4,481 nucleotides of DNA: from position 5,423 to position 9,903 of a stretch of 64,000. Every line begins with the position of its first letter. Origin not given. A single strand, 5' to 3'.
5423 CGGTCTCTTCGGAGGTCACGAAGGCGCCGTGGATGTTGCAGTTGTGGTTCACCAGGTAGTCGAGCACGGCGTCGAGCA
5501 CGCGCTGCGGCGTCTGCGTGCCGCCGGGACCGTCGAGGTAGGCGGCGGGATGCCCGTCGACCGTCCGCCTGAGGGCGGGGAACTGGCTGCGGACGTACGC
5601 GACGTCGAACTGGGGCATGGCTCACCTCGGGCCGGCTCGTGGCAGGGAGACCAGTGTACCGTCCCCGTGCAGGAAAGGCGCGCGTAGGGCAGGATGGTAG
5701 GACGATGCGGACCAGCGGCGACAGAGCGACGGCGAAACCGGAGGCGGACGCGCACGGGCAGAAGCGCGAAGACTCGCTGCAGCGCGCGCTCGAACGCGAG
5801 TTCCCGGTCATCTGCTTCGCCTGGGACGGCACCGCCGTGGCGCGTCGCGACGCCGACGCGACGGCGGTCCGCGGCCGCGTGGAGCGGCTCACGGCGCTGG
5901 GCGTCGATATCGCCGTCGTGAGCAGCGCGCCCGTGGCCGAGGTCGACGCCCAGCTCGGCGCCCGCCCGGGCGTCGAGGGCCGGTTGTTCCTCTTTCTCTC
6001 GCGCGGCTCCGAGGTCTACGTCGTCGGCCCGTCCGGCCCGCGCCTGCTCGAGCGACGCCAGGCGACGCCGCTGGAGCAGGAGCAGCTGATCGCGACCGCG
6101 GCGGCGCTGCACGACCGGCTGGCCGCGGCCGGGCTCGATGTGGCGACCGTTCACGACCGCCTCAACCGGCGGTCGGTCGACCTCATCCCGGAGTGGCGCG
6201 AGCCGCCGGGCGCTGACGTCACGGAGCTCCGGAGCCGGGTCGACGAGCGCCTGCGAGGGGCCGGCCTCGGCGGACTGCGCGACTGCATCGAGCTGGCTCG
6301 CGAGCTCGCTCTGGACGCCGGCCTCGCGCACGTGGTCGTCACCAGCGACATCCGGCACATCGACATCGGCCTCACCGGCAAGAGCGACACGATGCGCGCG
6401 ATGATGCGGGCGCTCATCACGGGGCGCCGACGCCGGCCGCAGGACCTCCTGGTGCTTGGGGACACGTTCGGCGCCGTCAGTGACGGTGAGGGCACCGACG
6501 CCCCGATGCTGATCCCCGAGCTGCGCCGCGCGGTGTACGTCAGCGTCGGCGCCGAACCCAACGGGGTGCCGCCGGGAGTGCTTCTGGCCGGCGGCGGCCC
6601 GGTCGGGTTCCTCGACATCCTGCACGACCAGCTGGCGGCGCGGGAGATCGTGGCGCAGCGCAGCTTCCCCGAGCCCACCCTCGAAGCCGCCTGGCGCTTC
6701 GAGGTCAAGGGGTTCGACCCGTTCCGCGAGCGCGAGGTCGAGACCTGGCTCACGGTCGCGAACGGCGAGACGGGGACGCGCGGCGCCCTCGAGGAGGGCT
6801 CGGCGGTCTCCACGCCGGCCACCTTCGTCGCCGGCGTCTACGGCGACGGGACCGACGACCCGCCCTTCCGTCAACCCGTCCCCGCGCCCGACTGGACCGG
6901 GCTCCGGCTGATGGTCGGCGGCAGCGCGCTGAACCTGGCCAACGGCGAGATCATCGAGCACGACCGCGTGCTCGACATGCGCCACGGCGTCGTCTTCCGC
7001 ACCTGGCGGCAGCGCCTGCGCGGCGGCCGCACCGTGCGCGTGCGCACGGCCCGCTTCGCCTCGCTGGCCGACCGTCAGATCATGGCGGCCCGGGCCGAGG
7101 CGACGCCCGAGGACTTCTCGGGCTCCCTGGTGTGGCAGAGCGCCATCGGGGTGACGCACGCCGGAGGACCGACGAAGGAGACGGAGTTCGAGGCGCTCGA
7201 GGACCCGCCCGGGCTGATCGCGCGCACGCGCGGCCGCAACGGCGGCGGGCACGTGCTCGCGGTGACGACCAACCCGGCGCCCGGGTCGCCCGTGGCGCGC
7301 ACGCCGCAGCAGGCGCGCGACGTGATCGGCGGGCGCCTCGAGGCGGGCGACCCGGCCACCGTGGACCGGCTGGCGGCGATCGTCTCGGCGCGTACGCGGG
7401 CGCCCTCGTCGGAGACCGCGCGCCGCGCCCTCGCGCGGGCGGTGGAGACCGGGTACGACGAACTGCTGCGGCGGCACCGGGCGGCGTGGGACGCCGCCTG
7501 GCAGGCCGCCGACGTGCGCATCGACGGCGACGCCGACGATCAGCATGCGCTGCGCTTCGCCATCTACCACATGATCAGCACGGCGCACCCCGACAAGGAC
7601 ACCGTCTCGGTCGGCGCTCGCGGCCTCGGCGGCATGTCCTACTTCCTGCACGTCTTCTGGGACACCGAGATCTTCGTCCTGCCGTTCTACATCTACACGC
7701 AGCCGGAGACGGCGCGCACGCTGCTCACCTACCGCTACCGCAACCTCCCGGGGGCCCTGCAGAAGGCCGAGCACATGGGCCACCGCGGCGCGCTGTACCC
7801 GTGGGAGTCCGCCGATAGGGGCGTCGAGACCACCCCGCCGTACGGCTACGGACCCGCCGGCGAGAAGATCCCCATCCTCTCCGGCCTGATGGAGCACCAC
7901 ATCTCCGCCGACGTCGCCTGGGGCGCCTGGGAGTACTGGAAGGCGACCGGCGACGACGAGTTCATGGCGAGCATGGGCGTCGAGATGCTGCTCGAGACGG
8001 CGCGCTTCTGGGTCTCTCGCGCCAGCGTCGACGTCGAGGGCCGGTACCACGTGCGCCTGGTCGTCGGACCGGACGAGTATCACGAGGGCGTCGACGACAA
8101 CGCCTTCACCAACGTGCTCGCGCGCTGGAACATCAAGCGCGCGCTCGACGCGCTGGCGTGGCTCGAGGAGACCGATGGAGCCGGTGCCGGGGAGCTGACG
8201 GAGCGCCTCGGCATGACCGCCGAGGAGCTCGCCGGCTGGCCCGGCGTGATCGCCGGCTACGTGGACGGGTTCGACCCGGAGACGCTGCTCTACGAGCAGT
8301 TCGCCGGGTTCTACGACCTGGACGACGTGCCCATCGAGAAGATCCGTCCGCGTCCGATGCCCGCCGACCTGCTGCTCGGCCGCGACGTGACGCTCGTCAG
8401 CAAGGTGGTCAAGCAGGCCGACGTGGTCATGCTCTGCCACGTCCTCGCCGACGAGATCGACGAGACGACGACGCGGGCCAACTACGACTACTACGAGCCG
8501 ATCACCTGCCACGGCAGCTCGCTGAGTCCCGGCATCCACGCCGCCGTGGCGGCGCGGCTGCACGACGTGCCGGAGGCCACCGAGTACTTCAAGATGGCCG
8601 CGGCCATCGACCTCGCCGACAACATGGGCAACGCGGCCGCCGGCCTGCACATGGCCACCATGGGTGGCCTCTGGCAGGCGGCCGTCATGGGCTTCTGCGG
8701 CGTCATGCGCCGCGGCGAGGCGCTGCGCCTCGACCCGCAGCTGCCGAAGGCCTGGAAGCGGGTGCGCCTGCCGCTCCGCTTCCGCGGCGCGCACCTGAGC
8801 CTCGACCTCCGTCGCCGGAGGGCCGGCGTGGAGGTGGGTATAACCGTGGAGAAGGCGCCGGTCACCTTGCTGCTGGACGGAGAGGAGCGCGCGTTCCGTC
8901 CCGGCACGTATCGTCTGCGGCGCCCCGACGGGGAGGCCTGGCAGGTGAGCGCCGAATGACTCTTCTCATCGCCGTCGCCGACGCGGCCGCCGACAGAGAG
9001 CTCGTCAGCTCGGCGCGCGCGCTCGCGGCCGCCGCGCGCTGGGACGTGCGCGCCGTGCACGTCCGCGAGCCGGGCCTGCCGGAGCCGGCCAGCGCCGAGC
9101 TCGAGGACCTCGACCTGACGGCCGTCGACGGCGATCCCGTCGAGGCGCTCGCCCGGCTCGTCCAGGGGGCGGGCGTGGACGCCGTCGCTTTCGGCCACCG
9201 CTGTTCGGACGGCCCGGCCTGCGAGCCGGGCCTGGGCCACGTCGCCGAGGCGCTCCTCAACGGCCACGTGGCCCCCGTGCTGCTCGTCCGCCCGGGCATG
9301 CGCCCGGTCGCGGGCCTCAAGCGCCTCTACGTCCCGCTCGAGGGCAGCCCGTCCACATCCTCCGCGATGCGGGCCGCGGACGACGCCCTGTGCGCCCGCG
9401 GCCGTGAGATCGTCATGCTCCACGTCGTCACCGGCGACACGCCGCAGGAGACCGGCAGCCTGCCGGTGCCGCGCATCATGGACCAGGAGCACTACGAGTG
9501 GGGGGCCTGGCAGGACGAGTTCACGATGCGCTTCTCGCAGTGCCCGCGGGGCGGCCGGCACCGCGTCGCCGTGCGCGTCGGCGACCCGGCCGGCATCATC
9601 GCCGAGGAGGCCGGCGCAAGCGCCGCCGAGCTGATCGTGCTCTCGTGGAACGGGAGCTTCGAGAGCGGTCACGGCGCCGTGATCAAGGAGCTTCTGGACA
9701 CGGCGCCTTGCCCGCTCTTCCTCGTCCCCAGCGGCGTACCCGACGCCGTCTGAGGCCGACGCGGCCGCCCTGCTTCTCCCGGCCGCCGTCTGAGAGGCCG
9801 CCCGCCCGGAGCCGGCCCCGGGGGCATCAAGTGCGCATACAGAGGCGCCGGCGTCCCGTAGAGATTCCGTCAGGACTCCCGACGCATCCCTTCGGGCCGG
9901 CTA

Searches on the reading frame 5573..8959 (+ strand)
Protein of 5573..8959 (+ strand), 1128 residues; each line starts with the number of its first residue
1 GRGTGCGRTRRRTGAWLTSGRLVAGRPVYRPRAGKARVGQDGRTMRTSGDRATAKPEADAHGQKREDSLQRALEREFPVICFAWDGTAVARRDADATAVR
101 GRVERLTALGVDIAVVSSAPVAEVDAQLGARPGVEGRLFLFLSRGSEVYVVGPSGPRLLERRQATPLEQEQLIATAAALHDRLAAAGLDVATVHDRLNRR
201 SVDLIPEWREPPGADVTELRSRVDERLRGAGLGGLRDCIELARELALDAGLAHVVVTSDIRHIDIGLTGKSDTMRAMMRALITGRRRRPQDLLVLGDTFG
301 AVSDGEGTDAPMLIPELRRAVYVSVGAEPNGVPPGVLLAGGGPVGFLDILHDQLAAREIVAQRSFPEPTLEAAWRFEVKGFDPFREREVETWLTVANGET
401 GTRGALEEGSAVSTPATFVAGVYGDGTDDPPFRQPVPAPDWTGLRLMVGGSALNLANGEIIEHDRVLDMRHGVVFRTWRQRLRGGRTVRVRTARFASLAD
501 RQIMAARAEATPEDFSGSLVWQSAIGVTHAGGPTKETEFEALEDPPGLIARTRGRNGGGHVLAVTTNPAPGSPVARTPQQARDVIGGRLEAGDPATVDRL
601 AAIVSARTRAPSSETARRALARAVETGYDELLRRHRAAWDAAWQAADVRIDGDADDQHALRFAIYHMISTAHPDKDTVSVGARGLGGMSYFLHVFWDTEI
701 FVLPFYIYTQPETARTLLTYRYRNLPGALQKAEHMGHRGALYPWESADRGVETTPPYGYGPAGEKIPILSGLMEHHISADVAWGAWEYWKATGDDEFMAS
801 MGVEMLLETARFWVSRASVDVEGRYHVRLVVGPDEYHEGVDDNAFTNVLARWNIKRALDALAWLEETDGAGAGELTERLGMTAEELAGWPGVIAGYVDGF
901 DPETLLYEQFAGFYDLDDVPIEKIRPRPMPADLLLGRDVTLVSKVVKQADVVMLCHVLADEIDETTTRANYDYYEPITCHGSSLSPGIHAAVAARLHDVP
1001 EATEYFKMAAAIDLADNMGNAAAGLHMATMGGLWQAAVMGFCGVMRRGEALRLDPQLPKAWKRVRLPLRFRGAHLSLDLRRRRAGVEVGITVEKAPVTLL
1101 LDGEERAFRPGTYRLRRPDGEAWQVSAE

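Call 74: search_protein_families(library=pfam, proteins=[window:5573-8959:+], max_evalue=0.0001)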
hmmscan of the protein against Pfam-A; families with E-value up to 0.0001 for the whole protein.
window:5573-8959:+ (1128 aa): 3 families
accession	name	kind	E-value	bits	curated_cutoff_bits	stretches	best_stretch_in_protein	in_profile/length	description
PF03632.21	Glyco_hydro_65m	-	3.1e-114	382.3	27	1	661-1035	1-371/371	Glycosyl hydrolase family 65 central catalytic domain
PF03636.21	Glyco_hydro_65N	-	2.6e-40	139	26.6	1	379-607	3-233/233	Glycosyl hydrolase family 65, N-terminal domain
PF03633.20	Glyco_hydro_65C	-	2.4e-09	37.2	22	1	1047-1105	4-59/62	Glycosyl hydrolase family 65, C-terminal domain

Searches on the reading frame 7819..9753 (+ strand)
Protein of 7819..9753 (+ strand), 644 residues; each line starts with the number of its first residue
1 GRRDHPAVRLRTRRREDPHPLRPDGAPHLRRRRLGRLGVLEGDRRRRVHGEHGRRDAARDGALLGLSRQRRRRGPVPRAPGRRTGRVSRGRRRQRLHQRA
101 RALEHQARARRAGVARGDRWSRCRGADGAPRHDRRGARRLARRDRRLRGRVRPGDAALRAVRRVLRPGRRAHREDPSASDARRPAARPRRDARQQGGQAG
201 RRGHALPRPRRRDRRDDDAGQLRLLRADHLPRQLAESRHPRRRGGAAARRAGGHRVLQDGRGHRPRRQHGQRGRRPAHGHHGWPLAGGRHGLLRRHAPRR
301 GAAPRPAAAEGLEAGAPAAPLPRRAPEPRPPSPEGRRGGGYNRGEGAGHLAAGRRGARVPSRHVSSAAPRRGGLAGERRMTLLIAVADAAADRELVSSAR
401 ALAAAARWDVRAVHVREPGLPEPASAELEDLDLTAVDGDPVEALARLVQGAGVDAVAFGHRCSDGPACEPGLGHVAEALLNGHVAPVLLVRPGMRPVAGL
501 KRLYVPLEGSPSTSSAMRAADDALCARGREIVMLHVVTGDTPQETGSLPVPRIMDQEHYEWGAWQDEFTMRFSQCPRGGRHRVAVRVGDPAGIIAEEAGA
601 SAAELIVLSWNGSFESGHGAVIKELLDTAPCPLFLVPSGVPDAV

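Call 74: search_protein_families(library=pfam, proteins=[window:7819-9753:+], max_evalue=0.0001)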
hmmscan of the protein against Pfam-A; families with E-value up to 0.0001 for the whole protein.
window:7819-9753:+ (644 aa): 1 family
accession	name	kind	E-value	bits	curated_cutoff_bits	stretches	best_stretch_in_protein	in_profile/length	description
PF00582.32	Usp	-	4.1e-16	60.2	24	1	501-637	3-141/141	Universal stress protein family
